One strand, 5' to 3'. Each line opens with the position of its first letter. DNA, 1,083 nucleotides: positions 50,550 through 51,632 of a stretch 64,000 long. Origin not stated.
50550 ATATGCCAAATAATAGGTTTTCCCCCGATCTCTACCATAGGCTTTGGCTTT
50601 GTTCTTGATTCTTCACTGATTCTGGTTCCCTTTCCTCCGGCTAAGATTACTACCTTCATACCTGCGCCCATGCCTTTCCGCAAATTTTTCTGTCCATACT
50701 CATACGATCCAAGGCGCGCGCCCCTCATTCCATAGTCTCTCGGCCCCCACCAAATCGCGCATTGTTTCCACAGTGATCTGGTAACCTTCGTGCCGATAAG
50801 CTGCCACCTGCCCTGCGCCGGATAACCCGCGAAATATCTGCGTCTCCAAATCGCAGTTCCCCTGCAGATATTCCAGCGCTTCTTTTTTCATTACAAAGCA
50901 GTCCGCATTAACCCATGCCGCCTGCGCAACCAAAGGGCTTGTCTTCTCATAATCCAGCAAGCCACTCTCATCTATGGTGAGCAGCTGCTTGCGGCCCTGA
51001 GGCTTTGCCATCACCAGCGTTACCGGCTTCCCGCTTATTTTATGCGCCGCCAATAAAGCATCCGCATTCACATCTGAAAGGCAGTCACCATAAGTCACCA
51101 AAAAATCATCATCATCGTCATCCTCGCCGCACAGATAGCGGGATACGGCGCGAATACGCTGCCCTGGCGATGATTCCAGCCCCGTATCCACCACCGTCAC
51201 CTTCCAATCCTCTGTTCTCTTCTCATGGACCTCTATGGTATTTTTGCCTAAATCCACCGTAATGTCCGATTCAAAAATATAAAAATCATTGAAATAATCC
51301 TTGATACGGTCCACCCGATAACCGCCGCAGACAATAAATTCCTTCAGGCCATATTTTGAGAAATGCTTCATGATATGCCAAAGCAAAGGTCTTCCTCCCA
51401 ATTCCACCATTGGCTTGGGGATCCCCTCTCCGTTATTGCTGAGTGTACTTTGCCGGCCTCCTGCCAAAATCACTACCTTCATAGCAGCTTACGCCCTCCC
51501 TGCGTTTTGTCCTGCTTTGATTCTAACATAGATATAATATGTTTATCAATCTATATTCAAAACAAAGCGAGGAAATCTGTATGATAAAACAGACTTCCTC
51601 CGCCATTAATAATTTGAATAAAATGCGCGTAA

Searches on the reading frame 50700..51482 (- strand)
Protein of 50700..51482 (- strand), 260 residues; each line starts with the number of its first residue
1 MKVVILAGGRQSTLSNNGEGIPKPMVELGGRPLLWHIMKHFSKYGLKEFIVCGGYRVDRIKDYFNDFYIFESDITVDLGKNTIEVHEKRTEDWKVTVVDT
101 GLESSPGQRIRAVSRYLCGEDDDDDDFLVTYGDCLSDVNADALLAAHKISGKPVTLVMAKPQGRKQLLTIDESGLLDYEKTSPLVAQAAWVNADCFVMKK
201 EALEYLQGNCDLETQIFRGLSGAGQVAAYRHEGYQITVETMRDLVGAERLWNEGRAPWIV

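Call 103: find_encoding_contigs(protein=window:50700-51482:-, flank=7000, max_places=8)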
Protein window:50700-51482:- (260 aa): 23 contigs read that carry it; 4 places shown.
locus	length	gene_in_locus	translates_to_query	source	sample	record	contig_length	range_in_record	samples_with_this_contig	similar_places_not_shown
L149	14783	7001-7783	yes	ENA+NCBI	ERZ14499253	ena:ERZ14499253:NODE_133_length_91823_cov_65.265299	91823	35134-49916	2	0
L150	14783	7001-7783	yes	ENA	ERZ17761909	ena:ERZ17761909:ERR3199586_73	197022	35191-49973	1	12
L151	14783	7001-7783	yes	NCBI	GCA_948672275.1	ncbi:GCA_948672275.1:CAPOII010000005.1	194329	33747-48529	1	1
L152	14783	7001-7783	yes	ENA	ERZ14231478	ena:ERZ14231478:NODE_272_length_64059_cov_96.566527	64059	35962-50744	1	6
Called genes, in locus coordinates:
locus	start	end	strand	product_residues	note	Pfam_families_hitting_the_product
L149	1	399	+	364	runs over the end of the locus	PF05050:Methyltransf_21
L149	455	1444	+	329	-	PF04055:Radical_SAM, PF13186:SPASM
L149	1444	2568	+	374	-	PF00248:Aldo_ket_red, PF13183:Fer4_8 (faint), PF13187:Fer4_9 (weak), PF13534:Fer4_17 (weak)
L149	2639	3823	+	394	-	PF13489:Methyltransf_23, PF08241:Methyltransf_11, PF08242:Methyltransf_12, PF13649:Methyltransf_25, PF13847:Methyltransf_31, PF08484:Methyltransf_14 (weak), PF22674:C2185-like_N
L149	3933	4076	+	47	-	-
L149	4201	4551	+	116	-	PF00132:Hexapep (faint)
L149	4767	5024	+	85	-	-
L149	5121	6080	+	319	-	PF04607:RelA_SpoT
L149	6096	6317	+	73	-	-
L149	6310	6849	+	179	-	-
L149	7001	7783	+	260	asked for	PF00483:NTP_transferase (weak), PF12804:NTP_transf_3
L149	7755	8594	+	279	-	PF00483:NTP_transferase, PF12804:NTP_transf_3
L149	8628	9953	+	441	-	PF01041:DegT_DnrJ_EryC1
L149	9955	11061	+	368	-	PF01370:Epimerase, PF02719:Polysacc_synt_2, PF04321:RmlD_sub_bind, PF01073:3Beta_HSD, PF07993:NAD_binding_4 (weak), PF16363:GDP_Man_Dehyd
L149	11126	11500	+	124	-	PF14198:TnpV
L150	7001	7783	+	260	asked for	PF00483:NTP_transferase (weak), PF12804:NTP_transf_3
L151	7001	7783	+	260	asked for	PF00483:NTP_transferase (weak), PF12804:NTP_transf_3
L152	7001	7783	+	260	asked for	PF00483:NTP_transferase (weak), PF12804:NTP_transf_3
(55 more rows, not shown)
